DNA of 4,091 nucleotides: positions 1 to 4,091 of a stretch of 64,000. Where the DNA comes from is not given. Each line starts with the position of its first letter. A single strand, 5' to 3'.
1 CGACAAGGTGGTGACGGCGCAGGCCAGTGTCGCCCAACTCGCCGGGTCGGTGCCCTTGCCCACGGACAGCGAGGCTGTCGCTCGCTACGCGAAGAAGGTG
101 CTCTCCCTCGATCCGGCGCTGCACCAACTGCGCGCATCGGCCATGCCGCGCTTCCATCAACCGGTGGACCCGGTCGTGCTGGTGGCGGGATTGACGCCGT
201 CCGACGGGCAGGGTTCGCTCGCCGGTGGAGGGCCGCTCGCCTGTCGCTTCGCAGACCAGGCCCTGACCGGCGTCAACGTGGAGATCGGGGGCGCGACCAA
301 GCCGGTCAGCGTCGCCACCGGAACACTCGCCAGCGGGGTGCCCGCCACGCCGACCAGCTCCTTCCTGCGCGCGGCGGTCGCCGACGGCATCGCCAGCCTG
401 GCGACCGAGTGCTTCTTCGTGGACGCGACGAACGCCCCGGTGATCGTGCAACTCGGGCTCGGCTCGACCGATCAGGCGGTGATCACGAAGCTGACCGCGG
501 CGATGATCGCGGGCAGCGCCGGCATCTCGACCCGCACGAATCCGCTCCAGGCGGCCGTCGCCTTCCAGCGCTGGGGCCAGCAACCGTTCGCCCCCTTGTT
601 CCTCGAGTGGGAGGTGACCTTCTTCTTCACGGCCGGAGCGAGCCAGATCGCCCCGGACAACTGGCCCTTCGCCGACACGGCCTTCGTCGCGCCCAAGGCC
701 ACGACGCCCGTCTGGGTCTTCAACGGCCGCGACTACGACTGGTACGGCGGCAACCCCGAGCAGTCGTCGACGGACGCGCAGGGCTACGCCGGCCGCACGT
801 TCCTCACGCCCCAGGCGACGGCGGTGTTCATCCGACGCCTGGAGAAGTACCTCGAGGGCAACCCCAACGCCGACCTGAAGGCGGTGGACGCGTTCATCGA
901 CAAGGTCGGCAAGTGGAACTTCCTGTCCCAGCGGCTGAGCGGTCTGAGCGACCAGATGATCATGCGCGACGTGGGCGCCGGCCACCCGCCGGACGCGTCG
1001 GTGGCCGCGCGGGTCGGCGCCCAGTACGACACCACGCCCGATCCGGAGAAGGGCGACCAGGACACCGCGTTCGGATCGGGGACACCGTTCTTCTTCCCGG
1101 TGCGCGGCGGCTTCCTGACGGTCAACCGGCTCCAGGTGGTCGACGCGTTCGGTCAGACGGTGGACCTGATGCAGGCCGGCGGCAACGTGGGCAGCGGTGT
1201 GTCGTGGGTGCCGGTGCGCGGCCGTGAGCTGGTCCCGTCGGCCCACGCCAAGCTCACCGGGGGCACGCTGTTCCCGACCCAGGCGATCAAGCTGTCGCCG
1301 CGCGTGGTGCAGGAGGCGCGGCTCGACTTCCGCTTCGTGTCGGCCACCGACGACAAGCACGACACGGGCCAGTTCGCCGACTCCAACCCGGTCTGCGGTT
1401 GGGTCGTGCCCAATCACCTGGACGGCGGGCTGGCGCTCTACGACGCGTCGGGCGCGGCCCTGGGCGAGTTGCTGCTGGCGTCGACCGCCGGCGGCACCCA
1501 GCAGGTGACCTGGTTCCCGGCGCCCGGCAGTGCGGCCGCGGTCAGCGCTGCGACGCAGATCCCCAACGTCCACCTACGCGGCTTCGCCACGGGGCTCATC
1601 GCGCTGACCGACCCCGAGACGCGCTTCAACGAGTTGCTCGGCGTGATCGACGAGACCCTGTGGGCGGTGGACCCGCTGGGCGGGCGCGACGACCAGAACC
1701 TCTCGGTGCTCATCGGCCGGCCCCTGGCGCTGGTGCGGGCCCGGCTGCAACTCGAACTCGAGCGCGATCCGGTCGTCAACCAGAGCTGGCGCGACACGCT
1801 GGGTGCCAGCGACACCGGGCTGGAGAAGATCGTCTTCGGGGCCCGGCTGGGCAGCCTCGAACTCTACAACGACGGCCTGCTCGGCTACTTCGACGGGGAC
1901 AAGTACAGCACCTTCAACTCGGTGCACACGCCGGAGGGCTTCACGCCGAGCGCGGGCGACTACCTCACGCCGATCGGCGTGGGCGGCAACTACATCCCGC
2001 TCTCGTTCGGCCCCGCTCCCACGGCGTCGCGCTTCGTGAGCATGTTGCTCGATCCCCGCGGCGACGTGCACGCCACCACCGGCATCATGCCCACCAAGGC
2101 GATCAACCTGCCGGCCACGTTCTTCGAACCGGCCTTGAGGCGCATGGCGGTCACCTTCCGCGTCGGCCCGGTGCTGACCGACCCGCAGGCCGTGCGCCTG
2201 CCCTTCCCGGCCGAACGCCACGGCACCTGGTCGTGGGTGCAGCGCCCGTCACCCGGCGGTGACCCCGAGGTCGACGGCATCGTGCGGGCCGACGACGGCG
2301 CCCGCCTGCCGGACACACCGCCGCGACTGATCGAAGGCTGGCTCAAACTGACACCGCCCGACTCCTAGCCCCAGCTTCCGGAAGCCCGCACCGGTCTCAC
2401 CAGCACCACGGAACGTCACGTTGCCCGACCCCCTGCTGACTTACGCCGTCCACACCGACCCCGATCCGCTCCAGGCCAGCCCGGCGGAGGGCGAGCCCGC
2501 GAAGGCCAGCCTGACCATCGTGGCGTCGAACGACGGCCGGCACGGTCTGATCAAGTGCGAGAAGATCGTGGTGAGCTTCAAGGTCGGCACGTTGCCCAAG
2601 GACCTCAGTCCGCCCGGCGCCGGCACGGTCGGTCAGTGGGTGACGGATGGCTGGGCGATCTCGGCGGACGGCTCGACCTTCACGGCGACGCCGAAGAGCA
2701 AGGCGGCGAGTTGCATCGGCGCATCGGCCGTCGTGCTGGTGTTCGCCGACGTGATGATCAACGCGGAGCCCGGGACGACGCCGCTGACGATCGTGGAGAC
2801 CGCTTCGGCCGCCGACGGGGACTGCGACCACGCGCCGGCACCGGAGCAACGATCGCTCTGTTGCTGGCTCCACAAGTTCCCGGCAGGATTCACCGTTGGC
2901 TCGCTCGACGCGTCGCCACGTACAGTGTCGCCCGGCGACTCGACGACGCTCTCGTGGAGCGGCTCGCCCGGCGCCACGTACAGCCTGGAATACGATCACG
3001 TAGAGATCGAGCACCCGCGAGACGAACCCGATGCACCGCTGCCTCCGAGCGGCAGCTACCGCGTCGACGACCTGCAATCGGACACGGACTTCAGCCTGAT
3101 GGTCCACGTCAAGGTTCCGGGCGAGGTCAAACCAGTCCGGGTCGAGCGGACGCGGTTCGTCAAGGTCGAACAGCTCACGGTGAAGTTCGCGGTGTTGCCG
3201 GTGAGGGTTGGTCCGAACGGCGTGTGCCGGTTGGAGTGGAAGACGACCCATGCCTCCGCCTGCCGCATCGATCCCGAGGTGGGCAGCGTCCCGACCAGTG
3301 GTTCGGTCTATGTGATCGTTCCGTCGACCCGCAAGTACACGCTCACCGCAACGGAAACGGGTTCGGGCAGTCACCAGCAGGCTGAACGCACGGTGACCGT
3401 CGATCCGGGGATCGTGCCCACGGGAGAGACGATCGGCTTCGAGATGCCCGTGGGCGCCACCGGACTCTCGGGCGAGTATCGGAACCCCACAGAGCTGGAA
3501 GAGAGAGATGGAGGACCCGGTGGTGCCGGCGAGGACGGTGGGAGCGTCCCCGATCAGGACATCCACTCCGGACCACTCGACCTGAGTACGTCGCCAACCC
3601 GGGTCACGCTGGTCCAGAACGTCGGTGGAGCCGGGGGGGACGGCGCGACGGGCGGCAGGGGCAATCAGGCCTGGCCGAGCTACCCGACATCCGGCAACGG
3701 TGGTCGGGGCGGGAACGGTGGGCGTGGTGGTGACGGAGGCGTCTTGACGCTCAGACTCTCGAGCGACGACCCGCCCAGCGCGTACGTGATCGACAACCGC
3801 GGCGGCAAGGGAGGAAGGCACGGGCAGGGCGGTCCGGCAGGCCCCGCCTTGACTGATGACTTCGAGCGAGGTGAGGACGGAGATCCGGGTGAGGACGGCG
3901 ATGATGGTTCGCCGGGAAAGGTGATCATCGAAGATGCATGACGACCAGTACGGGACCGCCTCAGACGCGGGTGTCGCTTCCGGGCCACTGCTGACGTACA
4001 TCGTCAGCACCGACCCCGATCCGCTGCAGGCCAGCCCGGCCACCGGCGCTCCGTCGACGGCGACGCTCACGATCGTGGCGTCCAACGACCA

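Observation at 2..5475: Left-edge module: tail of a large unrecognised protein plus two overlapping tandem paralogues with Ig-like and Gly-rich architecture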

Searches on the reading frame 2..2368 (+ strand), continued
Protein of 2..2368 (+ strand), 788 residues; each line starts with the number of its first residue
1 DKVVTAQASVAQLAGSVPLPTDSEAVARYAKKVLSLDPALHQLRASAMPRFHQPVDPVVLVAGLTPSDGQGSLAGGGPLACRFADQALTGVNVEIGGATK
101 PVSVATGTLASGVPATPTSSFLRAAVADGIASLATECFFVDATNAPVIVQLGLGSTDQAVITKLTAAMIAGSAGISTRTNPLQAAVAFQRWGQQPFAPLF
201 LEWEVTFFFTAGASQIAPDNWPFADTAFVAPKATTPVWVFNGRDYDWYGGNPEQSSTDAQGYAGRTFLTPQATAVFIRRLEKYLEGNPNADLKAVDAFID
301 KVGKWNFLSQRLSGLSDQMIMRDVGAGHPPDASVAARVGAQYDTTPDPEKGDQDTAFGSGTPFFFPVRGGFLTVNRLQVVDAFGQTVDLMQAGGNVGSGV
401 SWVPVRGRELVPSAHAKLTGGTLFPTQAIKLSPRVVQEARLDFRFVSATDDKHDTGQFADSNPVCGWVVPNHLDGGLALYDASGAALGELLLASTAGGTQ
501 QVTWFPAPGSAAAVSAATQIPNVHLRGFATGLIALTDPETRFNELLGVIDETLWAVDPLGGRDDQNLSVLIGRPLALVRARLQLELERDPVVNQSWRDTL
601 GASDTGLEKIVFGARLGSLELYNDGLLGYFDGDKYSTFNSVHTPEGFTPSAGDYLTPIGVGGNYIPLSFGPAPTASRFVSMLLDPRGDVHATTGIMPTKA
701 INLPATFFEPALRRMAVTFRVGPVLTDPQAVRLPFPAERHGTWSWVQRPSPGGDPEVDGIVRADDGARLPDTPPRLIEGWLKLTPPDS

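Call 111: search_protein_families(library=phrogs, proteins=[L014:3041-6937:+, L014:6996-9935:+, P0026, L050:2698-7569:+, L050:7585-9993:+, L012:4024-7740:+, L012:7722-9989:+], max_evalue=0.01)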
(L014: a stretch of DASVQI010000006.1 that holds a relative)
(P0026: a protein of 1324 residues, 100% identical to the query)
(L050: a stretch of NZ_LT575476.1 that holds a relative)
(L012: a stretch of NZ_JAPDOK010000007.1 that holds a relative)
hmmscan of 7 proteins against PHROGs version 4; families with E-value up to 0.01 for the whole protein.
L014:3041-6937:+ (1298 aa): 0 families

L014:6996-9935:+ (979 aa): 14 families
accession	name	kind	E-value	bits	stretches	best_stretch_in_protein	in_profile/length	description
phrog_701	-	head and packaging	6e-32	109.5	2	191-265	1165-1241/6136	virion structural protein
phrog_19630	-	head and packaging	2.8e-28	99.2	2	190-265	1160-1237/1266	virion structural protein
phrog_5342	-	tail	1.1e-19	69.9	2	191-278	60-150/3319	tail fiber protein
phrog_708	-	tail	1.7e-17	63.4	2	187-263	812-890/1383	baseplate wedge subunit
phrog_460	-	connector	2.7e-17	63.5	2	189-254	228-295/385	head closure Hc2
phrog_1922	-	tail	5.3e-16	59.3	2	182-259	824-900/932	baseplate hub subunit and tail lysozyme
phrog_22827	-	unknown function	2.4e-15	57.2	2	142-249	135-242/613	-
phrog_32294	-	tail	3.9e-14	51.3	2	339-411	1172-1248/2435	baseplate wedge subunit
phrog_4406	-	head and packaging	2.8e-13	48.5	2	340-422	1627-1709/3231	virion structural protein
phrog_2885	-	tail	2.9e-10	38.1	2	191-260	1047-1122/4179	baseplate wedge subunit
phrog_438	-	tail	4.8e-10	40.2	2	336-408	197-270/478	baseplate wedge subunit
phrog_30655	-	head and packaging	1.2e-09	37.1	1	336-415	120-203/1678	virion structural protein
phrog_17885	-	tail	0.00027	20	1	186-262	783-864/1002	tail fiber protein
phrog_32965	-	head and packaging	0.003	15.7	1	201-268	133-202/2054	virion structural protein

P0026 (1324 aa): 10 families
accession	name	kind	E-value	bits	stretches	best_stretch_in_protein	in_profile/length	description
phrog_460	-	connector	6.8e-12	45.8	1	78-154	219-296/385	head closure Hc2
phrog_701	-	head and packaging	3.4e-11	40.6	1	74-149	1189-1263/6136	virion structural protein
phrog_708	-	tail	4.4e-11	42.2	1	77-147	843-914/1383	baseplate wedge subunit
phrog_19630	-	head and packaging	9.8e-10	37.8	1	74-149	1147-1221/1266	virion structural protein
phrog_22827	-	unknown function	7.9e-08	32.4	1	79-149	172-243/613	-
phrog_2885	-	tail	1.1e-07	29.5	1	78-145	1080-1147/4179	baseplate wedge subunit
phrog_4406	-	head and packaging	3.3e-07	28.3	1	76-149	568-638/3231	virion structural protein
phrog_5342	-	tail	6e-07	27.6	1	75-124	87-136/3319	tail fiber protein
phrog_32294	-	tail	0.00018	19.2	1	81-144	1203-1263/2435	baseplate wedge subunit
phrog_438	-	tail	0.0035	17.6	1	81-143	189-252/478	baseplate wedge subunit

L050:2698-7569:+ (1623 aa): 0 families

L050:7585-9993:+ (802 aa): 0 families

L012:4024-7740:+ (1238 aa): 0 families

L012:7722-9989:+ (755 aa): 0 families

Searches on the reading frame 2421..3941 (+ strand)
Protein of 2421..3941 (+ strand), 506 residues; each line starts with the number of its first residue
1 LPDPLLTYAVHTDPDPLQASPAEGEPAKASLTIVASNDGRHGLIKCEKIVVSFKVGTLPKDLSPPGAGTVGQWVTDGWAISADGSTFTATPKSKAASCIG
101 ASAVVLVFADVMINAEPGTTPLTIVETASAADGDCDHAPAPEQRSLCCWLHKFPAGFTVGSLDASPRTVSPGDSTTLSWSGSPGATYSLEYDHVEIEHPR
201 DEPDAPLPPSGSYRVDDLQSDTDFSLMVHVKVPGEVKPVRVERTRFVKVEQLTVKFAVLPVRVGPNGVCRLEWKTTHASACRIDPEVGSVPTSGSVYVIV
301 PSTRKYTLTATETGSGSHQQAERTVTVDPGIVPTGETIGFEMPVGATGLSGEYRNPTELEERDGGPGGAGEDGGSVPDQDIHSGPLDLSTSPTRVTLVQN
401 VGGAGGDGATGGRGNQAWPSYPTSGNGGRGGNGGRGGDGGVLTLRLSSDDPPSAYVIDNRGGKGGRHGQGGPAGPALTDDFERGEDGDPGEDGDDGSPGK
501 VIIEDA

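Call 3: search_protein_families(library=pfam, proteins=[window:2421-3941:+], max_evalue=1)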
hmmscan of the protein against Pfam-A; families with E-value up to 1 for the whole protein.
window:2421-3941:+ (506 aa): 0 families

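Call 4: search_protein_families(library=ncbifam, proteins=[window:2421-3941:+], max_evalue=1)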
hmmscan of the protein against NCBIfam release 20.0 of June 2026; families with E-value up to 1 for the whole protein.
window:2421-3941:+ (506 aa): 0 families

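Call 6: search_protein_families(library=padloc, proteins=[window:2421-3941:+], max_evalue=1)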
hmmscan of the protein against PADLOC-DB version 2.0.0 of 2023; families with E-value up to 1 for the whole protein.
window:2421-3941:+ (506 aa): 0 families

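Call 7: search_protein_families(library=phrogs, proteins=[window:2421-3941:+], max_evalue=1)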
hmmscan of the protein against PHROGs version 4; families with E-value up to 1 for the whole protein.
window:2421-3941:+ (506 aa): 2 families
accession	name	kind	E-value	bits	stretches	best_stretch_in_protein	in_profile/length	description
phrog_33758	-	unknown function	0.0065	17.2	1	310-354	92-136/173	-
phrog_32744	-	unknown function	0.27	10.6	1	390-475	626-712/748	-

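Call 10: find_encoding_contigs(protein=window:2421-3941:+, flank=10000, max_places=6)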
Protein window:2421-3941:+ (506 aa): no gene with exactly this product is on record in the collection.
